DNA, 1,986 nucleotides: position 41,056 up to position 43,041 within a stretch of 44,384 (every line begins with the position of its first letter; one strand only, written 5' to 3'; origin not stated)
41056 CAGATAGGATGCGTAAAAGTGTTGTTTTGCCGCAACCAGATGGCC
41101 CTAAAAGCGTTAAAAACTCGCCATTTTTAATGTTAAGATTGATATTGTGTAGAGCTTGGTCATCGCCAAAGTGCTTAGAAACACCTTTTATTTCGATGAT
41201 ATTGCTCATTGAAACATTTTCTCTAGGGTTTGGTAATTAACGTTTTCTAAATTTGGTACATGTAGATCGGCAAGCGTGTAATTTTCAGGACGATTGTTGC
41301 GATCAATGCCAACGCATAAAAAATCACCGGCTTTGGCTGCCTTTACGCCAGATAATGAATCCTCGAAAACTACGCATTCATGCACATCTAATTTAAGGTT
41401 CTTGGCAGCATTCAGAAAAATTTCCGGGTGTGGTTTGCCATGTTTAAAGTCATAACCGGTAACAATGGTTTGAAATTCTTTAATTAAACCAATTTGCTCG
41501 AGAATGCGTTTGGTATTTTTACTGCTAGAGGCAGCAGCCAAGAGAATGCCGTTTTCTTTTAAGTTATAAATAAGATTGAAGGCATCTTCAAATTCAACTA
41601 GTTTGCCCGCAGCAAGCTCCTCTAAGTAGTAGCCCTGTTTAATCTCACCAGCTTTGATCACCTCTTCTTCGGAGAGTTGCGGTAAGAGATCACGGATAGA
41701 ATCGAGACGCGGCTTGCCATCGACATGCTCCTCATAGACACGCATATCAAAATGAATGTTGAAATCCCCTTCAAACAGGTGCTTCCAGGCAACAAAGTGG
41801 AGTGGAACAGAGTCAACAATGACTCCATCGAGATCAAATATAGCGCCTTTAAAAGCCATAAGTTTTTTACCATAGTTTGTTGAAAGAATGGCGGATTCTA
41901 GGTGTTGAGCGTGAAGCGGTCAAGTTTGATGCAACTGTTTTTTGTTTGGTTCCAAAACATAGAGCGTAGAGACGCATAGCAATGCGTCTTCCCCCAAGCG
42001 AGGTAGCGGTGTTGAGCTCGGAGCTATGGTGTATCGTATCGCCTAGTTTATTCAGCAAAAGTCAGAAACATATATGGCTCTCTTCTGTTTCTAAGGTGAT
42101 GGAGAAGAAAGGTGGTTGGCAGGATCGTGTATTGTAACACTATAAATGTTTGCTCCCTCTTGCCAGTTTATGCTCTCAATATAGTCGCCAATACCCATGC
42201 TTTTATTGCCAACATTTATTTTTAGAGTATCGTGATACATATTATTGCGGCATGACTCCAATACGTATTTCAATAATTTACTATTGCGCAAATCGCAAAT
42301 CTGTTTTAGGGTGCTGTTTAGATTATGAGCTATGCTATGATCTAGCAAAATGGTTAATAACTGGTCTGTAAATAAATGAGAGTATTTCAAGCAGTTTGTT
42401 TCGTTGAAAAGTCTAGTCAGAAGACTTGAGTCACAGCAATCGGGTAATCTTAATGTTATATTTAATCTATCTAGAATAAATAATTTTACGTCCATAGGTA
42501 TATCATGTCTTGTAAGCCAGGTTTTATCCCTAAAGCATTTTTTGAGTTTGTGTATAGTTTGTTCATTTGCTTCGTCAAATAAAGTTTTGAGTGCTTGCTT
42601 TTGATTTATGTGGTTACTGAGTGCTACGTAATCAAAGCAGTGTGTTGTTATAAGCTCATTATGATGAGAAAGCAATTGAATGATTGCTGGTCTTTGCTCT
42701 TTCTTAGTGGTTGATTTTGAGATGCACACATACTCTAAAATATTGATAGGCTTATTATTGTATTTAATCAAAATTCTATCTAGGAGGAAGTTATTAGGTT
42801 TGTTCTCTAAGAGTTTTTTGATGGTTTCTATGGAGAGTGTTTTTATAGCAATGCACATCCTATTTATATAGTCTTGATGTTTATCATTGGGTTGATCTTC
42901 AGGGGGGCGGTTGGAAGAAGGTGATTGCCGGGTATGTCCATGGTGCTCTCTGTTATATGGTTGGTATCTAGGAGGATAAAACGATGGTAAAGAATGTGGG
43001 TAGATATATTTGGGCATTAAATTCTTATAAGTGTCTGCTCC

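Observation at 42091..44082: J-domain protein carrying a tandem duplication of a novel ~245-aa module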

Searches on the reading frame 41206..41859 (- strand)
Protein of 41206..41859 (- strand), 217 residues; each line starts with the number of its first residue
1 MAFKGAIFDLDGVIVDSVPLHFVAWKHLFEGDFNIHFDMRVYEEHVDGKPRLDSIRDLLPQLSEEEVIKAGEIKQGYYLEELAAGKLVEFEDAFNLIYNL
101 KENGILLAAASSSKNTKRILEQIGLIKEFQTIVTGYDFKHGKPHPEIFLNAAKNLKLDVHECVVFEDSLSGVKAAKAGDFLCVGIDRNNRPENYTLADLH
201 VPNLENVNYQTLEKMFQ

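Call 37: search_protein_families(library=pfam, proteins=[window:41206-41859:-], max_evalue=1e-8)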
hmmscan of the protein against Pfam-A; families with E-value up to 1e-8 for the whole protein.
window:41206-41859:- (217 aa): 2 families
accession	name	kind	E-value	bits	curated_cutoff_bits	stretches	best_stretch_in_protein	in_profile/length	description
PF13419.12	HAD_2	-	4.1e-27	95.9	23.8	1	7-178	2-171/178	Haloacid dehalogenase-like hydrolase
PF00702.32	Hydrolase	-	2.2e-25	90.6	26.4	1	4-178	2-190/191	haloacid dehalogenase-like hydrolase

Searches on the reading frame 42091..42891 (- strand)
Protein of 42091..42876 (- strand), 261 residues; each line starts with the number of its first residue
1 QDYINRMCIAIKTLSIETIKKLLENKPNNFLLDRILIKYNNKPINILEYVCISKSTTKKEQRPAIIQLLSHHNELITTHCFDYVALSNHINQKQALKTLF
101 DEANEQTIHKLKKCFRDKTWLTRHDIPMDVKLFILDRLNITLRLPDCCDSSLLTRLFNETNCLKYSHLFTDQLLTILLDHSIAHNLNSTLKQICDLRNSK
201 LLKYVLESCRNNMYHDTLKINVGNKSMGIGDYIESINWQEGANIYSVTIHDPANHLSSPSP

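Call 16: search_protein_families(library=pfam, proteins=[window:42091-42876:-], max_evalue=10)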
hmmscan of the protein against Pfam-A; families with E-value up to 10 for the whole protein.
window:42091-42876:- (261 aa): 2 families
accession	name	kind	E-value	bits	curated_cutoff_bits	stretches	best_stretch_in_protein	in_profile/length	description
PF10256.14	Erf4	-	0.15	12.5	29.3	1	180-252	35-107/116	Golgin subfamily A member 7/ERF4 family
PF09331.17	DUF1985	-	0.16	12.4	35.1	1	83-126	47-89/141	Domain of unknown function (DUF1985)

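Call 31: predict_structure(alignment_id=A2)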
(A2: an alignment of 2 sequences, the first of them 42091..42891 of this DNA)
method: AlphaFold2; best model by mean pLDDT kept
length: 266 residues; sequences in the alignment: 2
mean_pLDDT: 82.1   pTM: 0.73
mean pLDDT of the five models: 82.1, 76.3, 71.5, 69.0, 64.2
residues with pLDDT >= 90: 50; 70-90: 186; 50-70: 19; < 50: 11
segments of 3 or more residues with pLDDT < 50: 257-266
pLDDT, mean of each block of 10 residues (from residue 1): 75 87 89 79 82 78 71 79 84 81 87 89 83 91 91 80 86 91 87 89 91 73 78 90 92 64 37
secondary structure, 60 per line:
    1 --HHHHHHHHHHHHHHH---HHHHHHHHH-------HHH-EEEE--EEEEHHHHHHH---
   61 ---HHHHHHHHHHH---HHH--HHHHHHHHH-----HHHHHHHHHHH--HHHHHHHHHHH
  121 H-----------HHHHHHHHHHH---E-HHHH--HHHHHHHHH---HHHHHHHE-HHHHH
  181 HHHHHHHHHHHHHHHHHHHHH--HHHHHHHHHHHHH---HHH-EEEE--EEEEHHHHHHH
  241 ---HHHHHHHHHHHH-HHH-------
elements in order: H3-17 H21-29 E41-44 E47-50 H51-57 H64-74 H83-91 H97-107 H110-121 H133-143 H149-152 H155-163 H167-173 H176-201 H204-216 E224-227 E230-233 H234-240 H244-255

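Call 34: fold_search(model_id=the predicted structure, library=pdb)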
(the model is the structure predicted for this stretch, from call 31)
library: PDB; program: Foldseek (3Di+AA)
matches with E <= 10: 584; with E <= 0.001: 0
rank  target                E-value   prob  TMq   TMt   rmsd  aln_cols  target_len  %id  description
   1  6s9l_A                5.3e-02  0.92  0.35  0.34   9.4       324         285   10  Designed Armadillo Repeat protein Lock1 bound to (KR)4KLSF target (released 2020-02-19)
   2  6nod_A                5.8e-02  0.96  0.33  0.27  10.8       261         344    9  Crystal structure of C. elegans PUF-8 in complex with RNA (released 2019-01-30)
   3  7rdr_A                8.0e-02  0.44  0.22  0.16  15.2       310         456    9  Circular tandem repeat protein with novel repeat topology and enhanced subunit contact surfaces (released 2021-09-01)
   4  5mfk_A                9.2e-02  0.77  0.29  0.30   8.9       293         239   12  Designed armadillo repeat protein YIII(Dq.V1)4CPAF in complex with peptide (KR)4 (released 2017-09-13)
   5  5mfk_B                1.1e-01  0.85  0.32  0.35   9.7       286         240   12  Designed armadillo repeat protein YIII(Dq.V1)4CPAF in complex with peptide (KR)4 (released 2017-09-13)
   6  6s9p_B                1.3e-01  0.91  0.38  0.32   7.8       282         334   11  Designed Armadillo Repeat protein internal Lock2 fused to target peptide KRKAKITWKR (released 2020-02-19)
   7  7cgg_A                1.3e-01  0.89  0.35  0.29  11.4       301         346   10  Crystal Structure of PUF-8 in Complex with PBE-RNA (released 2021-07-07)
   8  3gvo                  1.5e-01  0.44  0.23  0.20  14.0       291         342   14  Structure and RNA binding of the mouse Pumilio-2 Puf Domain (released 2009-06-30)
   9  8v0e_A                1.7e-01  0.77  0.27  0.22  12.2       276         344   13  ANK repeat of MIB1 (released 2024-09-25)
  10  4o60_B                1.7e-01  0.89  0.31  0.35  12.7       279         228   12  Structure of ankyrin repeat protein (released 2015-03-25)
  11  5mfl_B                1.9e-01  0.72  0.34  0.29   9.2       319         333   12  Designed armadillo repeat protein (KR)5_GS10_YIIIM6AII (released 2017-09-13)
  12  6ar6_B                2.0e-01  0.60  0.28  0.23  21.6       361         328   12  Clostridioides difficile toxinB with DLD-4 darpin (released 2018-08-22)
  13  6s9o_C                2.4e-01  0.89  0.37  0.32   9.6       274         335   11  Designed Armadillo Repeat protein internal Lock1 fused to target peptide KRKRKLKFKR (released 2020-02-19)
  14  4plq                  2.4e-01  0.84  0.39  0.38   8.6       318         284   11  Crystal Structures of Designed Armadillo Repeat Proteins: Implications of Construct Design and Crystallization Condition (released 2014-08-27)
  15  6mok_A                2.5e-01  0.72  0.28  0.26  12.4       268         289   10  Dimeric DARPin A_distance_R7 complex with EpoR (released 2019-06-05)
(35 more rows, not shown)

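Call 35: fold_search(model_id=the predicted structure, library=viral)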
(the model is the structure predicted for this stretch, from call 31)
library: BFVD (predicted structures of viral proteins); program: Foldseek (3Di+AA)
matches with E <= 10: 419; with E <= 0.001: 0
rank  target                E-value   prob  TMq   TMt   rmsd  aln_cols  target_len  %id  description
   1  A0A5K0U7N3            3.9e-02  0.98  0.27  0.09  14.1       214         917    9  Uncharacterized protein [Yasminevirus sp. GU-2018]
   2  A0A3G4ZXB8            4.4e-02  0.93  0.31  0.27  12.8       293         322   13  Ankyrin repeat domain-containing protein [Faunusvirus sp.]
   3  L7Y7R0                7.0e-02  0.91  0.34  0.19  13.1       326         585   13  Putative ankyrin repeat protein [Megavirus lba]
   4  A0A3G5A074            7.0e-02  0.60  0.22  0.13  13.5       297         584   12  Uncharacterized protein [Gaeavirus sp.]
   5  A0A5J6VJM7            8.1e-02  0.92  0.34  0.16  13.2       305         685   14  Ankyrin repeat containing protein [Megaviridae environmental sample]
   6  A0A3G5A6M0            8.8e-02  0.84  0.31  0.23  11.2       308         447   10  Ankyrin repeat protein [Hyperionvirus sp.]
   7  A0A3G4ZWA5            9.7e-02  0.66  0.27  0.24  13.8       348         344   12  Ankyrin repeat domain-containing protein 50 [Faunusvirus sp.]
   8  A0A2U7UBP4            1.0e-01  0.72  0.25  0.22  13.3       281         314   11  Ankyrin repeat domain containing protein [Pandoravirus neocaledonia]
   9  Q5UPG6                1.0e-01  0.54  0.21  0.14  15.7       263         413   14  Putative ankyrin repeat protein L92 [Acanthamoeba polyphaga mimivirus]
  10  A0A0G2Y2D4            1.1e-01  0.94  0.33  0.27  14.0       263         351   14  Ankyrin repeat-containing protein [Acanthamoeba polyphaga mimivirus Kroon]
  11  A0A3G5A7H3            1.1e-01  0.89  0.36  0.25  11.9       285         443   10  Uncharacterized protein [Hyperionvirus sp.]
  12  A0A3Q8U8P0            1.1e-01  0.84  0.32  0.11  12.3       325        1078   12  Ankyrin repeat protein [Megavirus baoshan]
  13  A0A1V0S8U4            1.1e-01  0.54  0.24  0.16  14.5       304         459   12  Ankyrin repeat protein [Catovirus CTV1]
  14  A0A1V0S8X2            1.2e-01  0.92  0.39  0.41  13.6       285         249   11  Ankyrin repeat protein [Catovirus CTV1]
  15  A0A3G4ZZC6            1.2e-01  0.84  0.34  0.31  12.2       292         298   15  Uncharacterized protein [Faunusvirus sp.]
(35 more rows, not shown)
